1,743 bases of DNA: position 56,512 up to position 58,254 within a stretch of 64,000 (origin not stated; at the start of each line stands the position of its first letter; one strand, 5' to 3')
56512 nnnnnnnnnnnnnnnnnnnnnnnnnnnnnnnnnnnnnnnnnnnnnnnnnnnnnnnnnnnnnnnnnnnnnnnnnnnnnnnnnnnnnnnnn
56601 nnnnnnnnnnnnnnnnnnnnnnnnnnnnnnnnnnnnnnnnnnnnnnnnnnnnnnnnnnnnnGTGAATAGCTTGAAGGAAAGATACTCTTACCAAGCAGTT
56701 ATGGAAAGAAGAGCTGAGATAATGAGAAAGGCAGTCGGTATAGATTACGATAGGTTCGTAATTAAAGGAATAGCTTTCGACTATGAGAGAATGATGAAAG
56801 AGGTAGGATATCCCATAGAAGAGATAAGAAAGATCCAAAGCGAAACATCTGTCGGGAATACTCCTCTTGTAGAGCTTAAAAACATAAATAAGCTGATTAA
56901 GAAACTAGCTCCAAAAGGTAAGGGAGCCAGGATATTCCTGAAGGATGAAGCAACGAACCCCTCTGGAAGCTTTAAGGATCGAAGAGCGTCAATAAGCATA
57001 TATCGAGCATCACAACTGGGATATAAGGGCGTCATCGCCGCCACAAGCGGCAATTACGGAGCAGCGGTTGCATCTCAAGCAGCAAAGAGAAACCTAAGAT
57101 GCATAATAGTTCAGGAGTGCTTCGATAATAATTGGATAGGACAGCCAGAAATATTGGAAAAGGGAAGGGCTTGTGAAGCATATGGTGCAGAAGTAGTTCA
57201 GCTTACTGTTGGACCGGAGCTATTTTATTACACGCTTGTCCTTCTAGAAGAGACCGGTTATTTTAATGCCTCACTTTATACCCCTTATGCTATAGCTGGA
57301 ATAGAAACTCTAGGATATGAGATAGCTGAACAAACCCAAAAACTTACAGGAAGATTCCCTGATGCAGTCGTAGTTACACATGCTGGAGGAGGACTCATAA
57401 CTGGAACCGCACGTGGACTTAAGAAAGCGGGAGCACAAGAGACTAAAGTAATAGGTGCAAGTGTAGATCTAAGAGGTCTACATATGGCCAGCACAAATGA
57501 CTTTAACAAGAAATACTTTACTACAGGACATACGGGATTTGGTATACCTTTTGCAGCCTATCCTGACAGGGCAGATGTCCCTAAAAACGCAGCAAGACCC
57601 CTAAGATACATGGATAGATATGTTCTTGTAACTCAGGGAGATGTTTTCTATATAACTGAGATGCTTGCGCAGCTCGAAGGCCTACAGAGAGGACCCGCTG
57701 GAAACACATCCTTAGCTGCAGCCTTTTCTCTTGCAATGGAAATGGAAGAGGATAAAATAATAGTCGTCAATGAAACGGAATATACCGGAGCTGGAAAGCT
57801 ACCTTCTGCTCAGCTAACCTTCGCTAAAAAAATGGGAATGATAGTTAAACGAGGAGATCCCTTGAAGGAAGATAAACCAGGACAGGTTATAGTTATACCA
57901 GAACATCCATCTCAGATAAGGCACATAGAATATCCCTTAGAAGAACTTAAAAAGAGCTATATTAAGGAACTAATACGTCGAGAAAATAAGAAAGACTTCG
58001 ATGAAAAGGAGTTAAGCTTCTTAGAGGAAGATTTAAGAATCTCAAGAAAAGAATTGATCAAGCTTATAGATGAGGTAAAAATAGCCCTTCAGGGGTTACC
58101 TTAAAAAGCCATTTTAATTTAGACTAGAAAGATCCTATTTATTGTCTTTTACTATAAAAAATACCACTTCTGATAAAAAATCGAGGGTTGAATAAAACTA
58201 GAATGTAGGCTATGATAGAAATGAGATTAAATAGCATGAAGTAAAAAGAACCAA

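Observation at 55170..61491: Orphan ortAB (2-amino-4-ketopentanoate thiolase) + gdh module inserted inside a TRAP transporter operon, without the rest of the ornithine fermentation pathway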

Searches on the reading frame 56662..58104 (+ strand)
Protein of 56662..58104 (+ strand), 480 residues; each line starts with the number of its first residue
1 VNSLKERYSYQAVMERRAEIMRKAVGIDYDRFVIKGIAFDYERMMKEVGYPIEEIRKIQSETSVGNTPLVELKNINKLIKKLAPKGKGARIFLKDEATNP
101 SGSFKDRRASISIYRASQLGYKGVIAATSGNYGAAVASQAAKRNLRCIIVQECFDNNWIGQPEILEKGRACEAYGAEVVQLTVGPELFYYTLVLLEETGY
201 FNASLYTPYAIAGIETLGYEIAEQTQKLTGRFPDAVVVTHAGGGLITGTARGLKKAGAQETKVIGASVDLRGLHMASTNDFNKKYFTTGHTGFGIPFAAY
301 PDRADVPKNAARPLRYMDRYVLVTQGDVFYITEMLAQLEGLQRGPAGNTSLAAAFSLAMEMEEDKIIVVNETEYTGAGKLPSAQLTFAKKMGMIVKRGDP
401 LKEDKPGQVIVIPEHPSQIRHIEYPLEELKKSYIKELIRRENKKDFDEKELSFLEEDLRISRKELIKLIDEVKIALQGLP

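Call 3: search_protein_families(library=pfam, proteins=[window:56662-58104:+])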
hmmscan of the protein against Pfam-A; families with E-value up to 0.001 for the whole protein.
window:56662-58104:+ (480 aa): 1 family
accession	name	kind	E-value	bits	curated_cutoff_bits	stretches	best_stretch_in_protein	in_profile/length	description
PF00291.31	PALP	-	2.2e-52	178.7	35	1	63-369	4-291/295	Pyridoxal-phosphate dependent enzyme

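Call 4: search_protein_families(library=ncbifam, proteins=[window:56662-58104:+])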
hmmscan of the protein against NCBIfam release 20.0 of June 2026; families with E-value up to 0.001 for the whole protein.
window:56662-58104:+ (480 aa): 37 families (the best 25 are shown)
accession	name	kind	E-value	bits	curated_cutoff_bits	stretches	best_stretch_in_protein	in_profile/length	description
NF040741.1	ornith_OrtB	equivalog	8.6e-245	812.4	550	1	9-471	2-463/464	2-amino-4-oxopentanoate thiolase subunit OrtB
NF006050.0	PRK08197.1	equivalog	2.5e-23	82.5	303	1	65-254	79-252/406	threonine synthase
TIGR01136.1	cysKM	subfamily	1.6e-21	77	344.15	1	62-369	3-284/299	cysteine synthase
TIGR01139.1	cysK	equivalog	1.1e-20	74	350.95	1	62-370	3-284/298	cysteine synthase A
TIGR01137.1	cysta_beta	equivalog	3.7e-19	68.7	510.25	1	63-369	8-296/457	cystathionine beta-synthase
NF004996.0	PRK06381.1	equivalog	1.1e-18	67.4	266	1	57-256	6-190/319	threonine synthase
NF008735.0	PRK11761.1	equivalog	1.8e-18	66.9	413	1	61-266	7-200/296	cysteine synthase CysM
NF004170.0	PRK05638.1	equivalog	2.4e-18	65.9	421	1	65-369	65-350/442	threonine synthase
TIGR01127.1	ilvA_1Cterm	equivalog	2.9e-18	66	378.75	1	87-369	13-280/380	threonine ammonia-lyase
NF007989.0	PRK10717.1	equivalog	7.4e-18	64.7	387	1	61-370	9-304/334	cysteine synthase A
NF005292.0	PRK06815.1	equivalog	2e-17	63.2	371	1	87-266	34-202/320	threonine/serine dehydratase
TIGR01138.1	cysM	equivalog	2.2e-17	63.5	394.2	1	62-266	4-196/290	cysteine synthase B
TIGR00260.1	thrC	equivalog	5.9e-17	61.8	167.1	1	60-150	16-103/340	threonine synthase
NF005680.0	PRK07476.1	equivalog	8.5e-16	57.8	413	1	86-276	35-213/326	hydroxyectoine utilization dehydratase EutB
NF005035.0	PRK06450.1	equivalog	4.1e-15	55.4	301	1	71-255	47-218/338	threonine synthase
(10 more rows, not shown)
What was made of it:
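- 56671..58104 (+): ortB, the PLP-dependent large subunit of AKP thiolase (477 aa). The mechanical ORF runs from GTG 56662. NF040741 equivalog scores 812 against a cutoff of 550 (call 4).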

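Call 5: find_encoding_contigs(protein=window:56662-58104:+, flank=10000, max_places=6)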
Protein window:56662-58104:+ (480 aa): no gene with exactly this product is on record in the collection.
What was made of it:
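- Tried and rejected: Exact-sequence look-up of the 480-aa ORF found nothing, because the deposited gene starts 3 codons later (call 5).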

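Call 7: find_homologous_proteins(query=window:56662-58104:+, max_evalue=1e-20)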
Query window:56662-58104:+ (480 aa): 8000 proteins with E <= 1e-20 among 8000 candidates; the best 120 are listed.
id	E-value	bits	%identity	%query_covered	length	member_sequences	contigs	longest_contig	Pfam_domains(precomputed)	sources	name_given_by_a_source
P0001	0.0e+0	1057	100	99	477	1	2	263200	PF00291.32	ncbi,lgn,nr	ncbi:MAG: 2-amino-4-oxopentanoate thiolase subunit OrtB [Synergistetes bacterium]|nr:2-amino-4-oxope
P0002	1.9e-294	995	93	98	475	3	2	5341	PF00291.32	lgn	-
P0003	2.6e-286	968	90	98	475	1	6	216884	PF00291.32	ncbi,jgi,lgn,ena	-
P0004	6.5e-283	957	88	99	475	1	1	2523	PF00291.32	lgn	-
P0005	4.0e-265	898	84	98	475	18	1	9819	PF00291.32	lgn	-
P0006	3.1e-262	888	83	97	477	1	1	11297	PF00291.32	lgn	-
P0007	2.5e-261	885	82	98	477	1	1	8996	PF00291.32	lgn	-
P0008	6.6e-261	884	83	97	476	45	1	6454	PF00291.32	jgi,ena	-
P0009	1.2e-256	870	81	98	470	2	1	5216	PF00291.32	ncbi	-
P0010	3.3e-253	859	79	98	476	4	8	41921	PF00291.32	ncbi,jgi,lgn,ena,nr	ncbi:MAG TPA: PLP-dependent lyase/thiolase [Fervidobacterium sp.]|nr:PLP-dependent lyase/thiolase [F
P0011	6.7e-253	858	78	99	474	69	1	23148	PF00291.32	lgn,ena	-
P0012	6.8e-243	825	75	97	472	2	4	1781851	PF00291.32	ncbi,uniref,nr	ncbi:2-amino-4-ketopentanoate thiolase [Thermosipho affectus]|uniref:2-amino-4-ketopentanoate thiola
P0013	1.5e-242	824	77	97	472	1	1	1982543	PF00291.32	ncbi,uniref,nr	ncbi:PLP-dependent lyase/thiolase [Thermosipho ferrireducens]|uniref:PLP-dependent lyase/thiolase n=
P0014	8.1e-239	811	75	97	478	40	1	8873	PF00291.32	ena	-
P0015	2.3e-237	806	77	97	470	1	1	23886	PF00291.32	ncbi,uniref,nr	ncbi:2-amino-4-ketopentanoate thiolase [Marinitoga sp. 1154]|uniref:2-amino-4-oxopentanoate thiolase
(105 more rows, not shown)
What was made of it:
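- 56671..58104 (+): It is 100% identical to the NCBI protein named OrtB (call 7).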

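Call 8: find_encoding_contigs(protein=P0001, flank=10000, max_places=3)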
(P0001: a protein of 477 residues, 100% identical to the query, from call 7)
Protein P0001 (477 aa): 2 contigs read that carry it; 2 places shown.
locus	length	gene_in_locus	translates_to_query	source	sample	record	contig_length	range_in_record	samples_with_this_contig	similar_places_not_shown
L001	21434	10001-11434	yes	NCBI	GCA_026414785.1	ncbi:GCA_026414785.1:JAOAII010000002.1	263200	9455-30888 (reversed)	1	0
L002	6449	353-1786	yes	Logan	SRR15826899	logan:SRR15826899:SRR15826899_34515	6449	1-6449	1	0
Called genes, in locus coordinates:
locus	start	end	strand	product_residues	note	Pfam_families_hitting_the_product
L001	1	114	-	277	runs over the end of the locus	PF00590:TP_methylase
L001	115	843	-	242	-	PF01135:PCMT (weak), PF01596:Methyltransf_3 (weak), PF05175:MTS, PF10294:Methyltransf_16 (weak), PF13847:Methyltransf_31, PF08241:Methyltransf_11 (weak), PF13649:Methyltransf_25, PF01170:UPF0020 (faint)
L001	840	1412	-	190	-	-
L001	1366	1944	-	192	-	PF14378:PAP2_3 (weak), PF01569:PAP2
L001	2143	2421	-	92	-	PF00216:Bac_DNA_binding, PF18291:HU-HIG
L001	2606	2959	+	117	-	PF22277:EncFtn-like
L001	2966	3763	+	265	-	PF04454:Linocin_M18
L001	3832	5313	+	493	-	PF02074:Peptidase_M32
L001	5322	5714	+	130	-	PF00581:Rhodanese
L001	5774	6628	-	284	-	PF00528:BPD_transp_1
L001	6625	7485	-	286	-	PF00528:BPD_transp_1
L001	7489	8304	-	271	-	PF12849:PBP_like_2, PF01547:SBP_bac_1, PF13531:SBP_bac_11, PF12727:PBP_like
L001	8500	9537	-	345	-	PF03480:DctP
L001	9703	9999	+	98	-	PF22010:OrtA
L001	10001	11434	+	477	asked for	PF00291:PALP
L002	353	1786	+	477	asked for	PF00291:PALP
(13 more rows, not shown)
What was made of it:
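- Tried and rejected: Using P0001 solved this (call 8).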

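Call 9: find_encoding_contigs(protein=P0003, flank=10000, max_places=3)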
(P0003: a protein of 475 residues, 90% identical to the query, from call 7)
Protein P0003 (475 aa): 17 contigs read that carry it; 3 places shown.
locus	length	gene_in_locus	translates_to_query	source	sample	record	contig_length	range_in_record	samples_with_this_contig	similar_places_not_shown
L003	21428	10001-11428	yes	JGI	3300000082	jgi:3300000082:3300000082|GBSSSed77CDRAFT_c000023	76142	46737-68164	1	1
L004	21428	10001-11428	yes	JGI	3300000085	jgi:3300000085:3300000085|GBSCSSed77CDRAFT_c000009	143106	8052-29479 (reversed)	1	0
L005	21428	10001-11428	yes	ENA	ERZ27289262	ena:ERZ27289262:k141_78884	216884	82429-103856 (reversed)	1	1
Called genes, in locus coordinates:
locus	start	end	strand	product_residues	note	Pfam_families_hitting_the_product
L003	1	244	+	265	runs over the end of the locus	PF04454:Linocin_M18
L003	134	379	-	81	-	-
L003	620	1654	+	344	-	PF02277:DBI_PRT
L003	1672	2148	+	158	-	PF02283:CobU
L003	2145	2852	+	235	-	-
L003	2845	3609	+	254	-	PF02654:CobS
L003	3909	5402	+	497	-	PF02074:Peptidase_M32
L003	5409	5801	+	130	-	PF00581:Rhodanese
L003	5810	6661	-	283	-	PF00528:BPD_transp_1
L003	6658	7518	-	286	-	PF00528:BPD_transp_1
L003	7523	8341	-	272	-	PF12849:PBP_like_2, PF01547:SBP_bac_1 (weak), PF13531:SBP_bac_11, PF12727:PBP_like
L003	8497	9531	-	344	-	PF03480:DctP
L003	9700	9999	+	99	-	PF22010:OrtA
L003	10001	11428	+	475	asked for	PF00291:PALP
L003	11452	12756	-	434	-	PF06808:DctM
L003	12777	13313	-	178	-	PF04290:DctQ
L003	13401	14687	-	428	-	PF13188:PAS_8 (weak), PF00512:HisKA, PF02518:HATPase_c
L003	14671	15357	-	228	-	PF00072:Response_reg, PF00486:Trans_reg_C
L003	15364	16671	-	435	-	PF00005:ABC_tran (faint), PF01926:MMR_HSR1, PF02421:FeoB_N, PF00009:GTP_EFTU (weak), PF00009:GTP_EFTU, PF02421:FeoB_N, PF01926:MMR_HSR1, PF14714:KH_dom-like, +4 more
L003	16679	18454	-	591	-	PF17764:PriA_3primeBD, PF18319:Zn_ribbon_PriA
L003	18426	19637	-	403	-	PF02441:Flavoprotein, PF04127:DFP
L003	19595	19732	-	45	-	-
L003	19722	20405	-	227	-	PF00625:Guanylate_kin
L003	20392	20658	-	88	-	PF04025:RemA-like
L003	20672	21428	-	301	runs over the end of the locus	PF03755:YicC-like_N, PF08340:YicC-like_C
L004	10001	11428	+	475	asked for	PF00291:PALP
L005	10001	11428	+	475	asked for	PF00291:PALP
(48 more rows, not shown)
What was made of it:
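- the split form seen here (calls 8, 9). gdh is missing from the sister lineage that has the same ortAB/TRAP layout (call 9).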

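Call 12: find_related_loci(query=A1, collection=genome_contigs, flank=10000)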
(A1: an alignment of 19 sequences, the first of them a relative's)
Query A1 (477 aa) in genome_contigs; peptide patterns used: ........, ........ (x = any residue, [..] = any of these).
600 stretches matched a pattern (row limit reached: there are more); 582 encode a relative of the query (tblastn E <= 1e-3); the best 80 are kept; 80 distinct loci.
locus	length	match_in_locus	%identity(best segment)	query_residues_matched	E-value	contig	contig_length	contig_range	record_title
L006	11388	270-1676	82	1-469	0e+0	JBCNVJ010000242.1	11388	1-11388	MAG: Fervidobacterium sp. isolate DT_Bin_55 contig242, whole genome shotgun sequence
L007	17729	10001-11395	82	6-470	0e+0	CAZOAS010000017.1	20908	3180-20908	MAG TPA_asm: uncultured Fervidobacterium sp. isolate binchicken_co170_48 genome assembly, contig: NODE_742_length_20908_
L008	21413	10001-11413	83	1-471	0e+0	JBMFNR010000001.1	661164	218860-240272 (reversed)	MAG: Fervidobacterium sp. isolate KM4338-16 NODE_1_length_661164_cov_10.953262, whole genome shotgun sequence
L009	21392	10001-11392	76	6-469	0e+0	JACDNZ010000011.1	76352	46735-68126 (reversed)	MAG: Thermosipho sp. (in: Bacteria) isolate GB_MAG8_064 c_000000000291, whole genome shotgun sequence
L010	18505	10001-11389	73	7-469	0e+0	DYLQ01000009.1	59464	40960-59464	MAG TPA_asm: Thermotoga sp. isolate SulCav_AS07-7_40_59 SulCav_AS07_7_405_length_59464_cov_36_541803, whole genome shotg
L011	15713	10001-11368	74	7-462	0e+0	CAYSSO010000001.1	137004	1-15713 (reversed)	MAG TPA_asm: uncultured Mesoaciditoga sp. isolate SRP041649_co1_67 genome assembly, contig: NODE_7_length_137004_cov_3.7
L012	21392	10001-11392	69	6-470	0e+0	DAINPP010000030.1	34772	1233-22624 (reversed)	MAG TPA_asm: Thermotogota bacterium isolate CTOTU18411 NODE_777_length_34772_cov_8.007892, whole genome shotgun sequence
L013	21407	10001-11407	70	6-475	0e+0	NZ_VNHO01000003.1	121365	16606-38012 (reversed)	Thermosediminibacter litoriperuensis strain DSM 16647 Ga0056050_scaffold00003.3, whole genome shotgun sequence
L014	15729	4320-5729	68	1-471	0e+0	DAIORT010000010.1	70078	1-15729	MAG TPA_asm: Thermoanaerobacterales bacterium isolate CTOTU40129 NODE_307_length_70078_cov_25.925839, whole genome shotg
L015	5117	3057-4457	67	6-473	0e+0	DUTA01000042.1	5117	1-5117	MAG TPA_asm: Bacillota bacterium isolate AS04akNAM_96 26981_AS04, whole genome shotgun sequence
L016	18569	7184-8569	69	7-470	0e+0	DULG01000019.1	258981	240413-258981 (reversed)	MAG TPA_asm: Clostridia bacterium isolate AS04akNAM_103 6876_AS04, whole genome shotgun sequence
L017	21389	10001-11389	67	6-469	0e+0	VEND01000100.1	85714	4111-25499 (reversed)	MAG: Bacillota bacterium isolate MES16 c_000000000241, whole genome shotgun sequence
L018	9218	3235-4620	70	6-469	0e+0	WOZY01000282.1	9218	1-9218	MAG: Mesotoga sp. isolate WOFB36 NODE_3108_length_9218_cov_5.230492, whole genome shotgun sequence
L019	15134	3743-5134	66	5-469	0e+0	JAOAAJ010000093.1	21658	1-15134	MAG: Caloramator sp. isolate SKW144 k141_1357043, whole genome shotgun sequence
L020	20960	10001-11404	65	1-469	0e+0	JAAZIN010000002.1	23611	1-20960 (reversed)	MAG: Bacillota bacterium isolate AS20ysBPTH_152 1300_AS20, whole genome shotgun sequence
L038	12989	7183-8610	65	1-476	0e+0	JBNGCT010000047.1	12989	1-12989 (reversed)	MAG: Thermovirgaceae bacterium isolate E05-007 bin76_IDBA_re-assembly_contigs.fa-47, whole genome shotgun sequence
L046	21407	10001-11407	64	1-470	0e+0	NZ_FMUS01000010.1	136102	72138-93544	Alkaliphilus peptidifermentans DSM 18978, whole genome shotgun sequence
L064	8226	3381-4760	65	1-460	0e+0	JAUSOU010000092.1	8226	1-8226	MAG: Thermovirgaceae bacterium isolate E21_maxbin.090_sub E21_k141_352997, whole genome shotgun sequence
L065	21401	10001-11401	65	1-468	0e+0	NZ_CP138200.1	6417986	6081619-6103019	Wukongibacter sp. M2B1 chromosome, complete genome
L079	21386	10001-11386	65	6-468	0e+0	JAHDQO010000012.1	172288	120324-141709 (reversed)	MAG: Tissierellales bacterium isolate SM3-B4.1 k141_67922, whole genome shotgun sequence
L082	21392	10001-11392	64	6-470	0e+0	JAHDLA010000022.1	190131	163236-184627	MAG: Sedimentibacter sp. isolate LM3-B4.1 k141_94321, whole genome shotgun sequence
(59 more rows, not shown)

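Call 16: search_protein_families(library=pfam, proteins=[L046:6918-8330:+, L046:8630-9691:+, L046:9700-10008:+, L046:11437-11814:+, L046:11814-14030:+, L046:14020-15378:+, L046:15390-16454:+, L046:16630-17802:-, L046:18044-19108:+])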
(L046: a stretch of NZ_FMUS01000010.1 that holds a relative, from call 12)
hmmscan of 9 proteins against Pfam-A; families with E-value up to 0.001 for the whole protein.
L046:6918-8330:+ (470 aa): 8 families
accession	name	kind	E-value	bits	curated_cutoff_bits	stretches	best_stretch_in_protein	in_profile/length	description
PF00158.32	Sigma54_activat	-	2.1e-63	213.4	20.2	1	158-323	2-168/168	Sigma-54 interaction domain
PF25601.1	AAA_lid_14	-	2.7e-23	82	27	1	328-411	1-83/87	AAA+ ATPase lid domain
PF14532.12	Sigma54_activ_2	-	2.2e-18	67.3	25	1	173-327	16-138/138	Sigma-54 interaction domain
PF02954.25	HTH_8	-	2.1e-12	47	22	1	428-468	2-42/42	Bacterial regulatory protein, Fis family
PF07728.20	AAA_5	-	1.8e-08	34.9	22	1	181-313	2-135/139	AAA domain (dynein-related subfamily)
PF08448.16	PAS_4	-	6e-07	30.1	23.1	1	19-122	2-106/110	PAS fold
PF00989.32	PAS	-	6.4e-07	29.8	22.6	1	14-111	3-102/113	PAS fold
PF00004.35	AAA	-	0.00022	22.1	21.2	1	181-301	1-111/131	ATPase family associated with various cellular activities (AAA)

L046:8630-9691:+ (353 aa): 4 families
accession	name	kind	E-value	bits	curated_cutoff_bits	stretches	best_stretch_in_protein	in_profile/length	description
PF19328.4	DAP_DH_C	-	3e-100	334.5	23.3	1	148-352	1-205/206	2,4-diaminopentanoate dehydrogenase C-terminal domain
PF01113.26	DapB_N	-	2.7e-07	31.1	25.6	1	9-109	1-96/124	Dihydrodipicolinate reductase, N-terminus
PF03435.24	Sacchrp_dh_NADP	-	0.00015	22.5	25.1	1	13-138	3-127/129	Saccharopine dehydrogenase NADP binding domain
PF01408.29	GFO_IDH_MocA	-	0.00018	22.6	24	1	9-137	1-114/120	Oxidoreductase family, NAD-binding Rossmann fold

L046:9700-10008:+ (102 aa): 1 family
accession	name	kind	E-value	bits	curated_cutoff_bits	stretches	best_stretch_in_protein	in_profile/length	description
PF22010.2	OrtA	-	2.8e-43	146.3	27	1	3-94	2-93/94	AKP thiolase subunit OrtA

L046:11437-11814:+ (125 aa): 1 family
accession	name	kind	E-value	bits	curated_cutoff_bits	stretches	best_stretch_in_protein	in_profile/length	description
PF16552.11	OAM_alpha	-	1.2e-54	183.6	29.7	1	6-120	1-115/115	D-ornithine 4,5-aminomutase alpha-subunit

L046:11814-14030:+ (738 aa): 3 families
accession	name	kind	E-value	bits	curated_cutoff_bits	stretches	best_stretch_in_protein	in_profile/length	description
PF09043.17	Lys-AminoMut_A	-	1.4e-42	146.3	25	1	64-444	137-506/508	D-Lysine 5,6-aminomutase TIM-barrel domain of alpha subunit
PF16554.10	OAM_dimer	-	9e-26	90.6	25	1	506-581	2-77/78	Dimerisation domain of d-ornithine 4,5-aminomutase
PF02310.24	B12-binding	-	3.5e-12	46.7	32.1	1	602-713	2-111/121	B12 binding domain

L046:14020-15378:+ (452 aa): 1 family
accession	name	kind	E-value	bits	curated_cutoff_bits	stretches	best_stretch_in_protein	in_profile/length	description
PF13941.12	MutL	-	2.6e-168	560.9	27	1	5-449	1-450/450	MutL protein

L046:15390-16454:+ (354 aa): 1 family
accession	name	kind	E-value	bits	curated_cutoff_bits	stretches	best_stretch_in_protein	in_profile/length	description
PF01168.26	Ala_racemase_N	-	7.2e-24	85.1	24.1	1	7-222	1-215/220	Alanine racemase, N-terminal domain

L046:16630-17802:- (390 aa): 3 families
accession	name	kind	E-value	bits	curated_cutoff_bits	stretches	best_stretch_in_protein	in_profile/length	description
PF25137.1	ADH_Fe_C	-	1.2e-53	182.1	27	1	183-389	1-194/194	Fe-containing alcohol dehydrogenase family, C-terminal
PF00465.25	Fe-ADH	-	2.6e-46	157.7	31.3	1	14-171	3-167/168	Iron-containing alcohol dehydrogenase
PF13685.12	Fe-ADH_2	-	3.5e-10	40.5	28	1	23-106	12-93/149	Iron-containing alcohol dehydrogenase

L046:18044-19108:+ (354 aa): 1 family
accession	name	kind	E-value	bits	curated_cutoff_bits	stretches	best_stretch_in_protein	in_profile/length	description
PF21983.2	NikA-like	-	0.00056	20.4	27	0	3-33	8-38/72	Mobilization protein NikA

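Call 20: search_protein_families(library=pfam, proteins=[L038:8641-9807:+, L038:5411-6502:+, L038:4594-5397:+, L038:2908-4011:-, L064:1890-2918:-, L064:664-1740:-, L014:3171-3752:+, L014:1903-2760:+, L014:754-1854:+, L017:8219-9652:+])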
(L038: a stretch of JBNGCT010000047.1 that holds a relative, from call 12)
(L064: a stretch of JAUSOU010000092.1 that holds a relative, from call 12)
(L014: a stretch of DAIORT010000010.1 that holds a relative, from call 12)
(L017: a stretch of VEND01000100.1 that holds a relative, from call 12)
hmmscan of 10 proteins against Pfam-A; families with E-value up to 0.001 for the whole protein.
L038:8641-9807:+ (388 aa): 2 families
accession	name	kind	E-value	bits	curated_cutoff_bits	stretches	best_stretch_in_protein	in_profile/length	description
PF01168.26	Ala_racemase_N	-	4.2e-66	223.3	24.1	1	10-229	1-220/220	Alanine racemase, N-terminal domain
PF00842.27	Ala_racemase_C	-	3.6e-41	140.2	25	1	243-371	2-127/127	Alanine racemase, C-terminal domain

L038:5411-6502:+ (363 aa): 0 families

L038:4594-5397:+ (267 aa): 1 family
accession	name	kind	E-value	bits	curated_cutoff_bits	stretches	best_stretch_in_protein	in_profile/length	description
PF04454.18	Linocin_M18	-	7.2e-82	274.9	24.3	1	1-252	1-253/253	Encapsulating protein for peroxidase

L038:2908-4011:- (367 aa): 1 family
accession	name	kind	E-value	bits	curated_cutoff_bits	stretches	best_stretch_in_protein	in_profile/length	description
PF00155.27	Aminotran_1_2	-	1.8e-40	139.7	19.7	1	53-351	29-348/361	Aminotransferase class I and II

L064:1890-2918:- (342 aa): 1 family
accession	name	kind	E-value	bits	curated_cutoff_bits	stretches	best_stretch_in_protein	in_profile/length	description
PF00291.31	PALP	-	2.7e-42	145.5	35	1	24-326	5-295/295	Pyridoxal-phosphate dependent enzyme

L064:664-1740:- (358 aa): 1 family
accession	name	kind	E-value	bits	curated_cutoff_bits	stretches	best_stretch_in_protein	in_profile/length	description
PF03417.21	AAT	-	9e-16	58.7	23.2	1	118-341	4-218/225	Acyl-coenzyme A:6-aminopenicillanic acid acyl-transferase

L014:3171-3752:+ (193 aa): 0 families

L014:1903-2760:+ (285 aa): 1 family
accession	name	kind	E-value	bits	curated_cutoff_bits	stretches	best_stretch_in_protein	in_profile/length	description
PF00561.26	Abhydrolase_1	-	0.00089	19.4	25.8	0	44-122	14-92/245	alpha/beta hydrolase fold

L014:754-1854:+ (366 aa): 1 family
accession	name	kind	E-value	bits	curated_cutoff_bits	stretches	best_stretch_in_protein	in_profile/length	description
PF07143.17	CrtC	-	7.9e-05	23.8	22.5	1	116-196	89-167/168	CrtC N-terminal lipocalin domain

L017:8219-9652:+ (477 aa): 1 family
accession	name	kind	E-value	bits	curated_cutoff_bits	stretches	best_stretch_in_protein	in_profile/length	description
PF03553.21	Na_H_antiporter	-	5.8e-20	72.2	23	2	19-218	102-302/303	Na+/H+ antiporter family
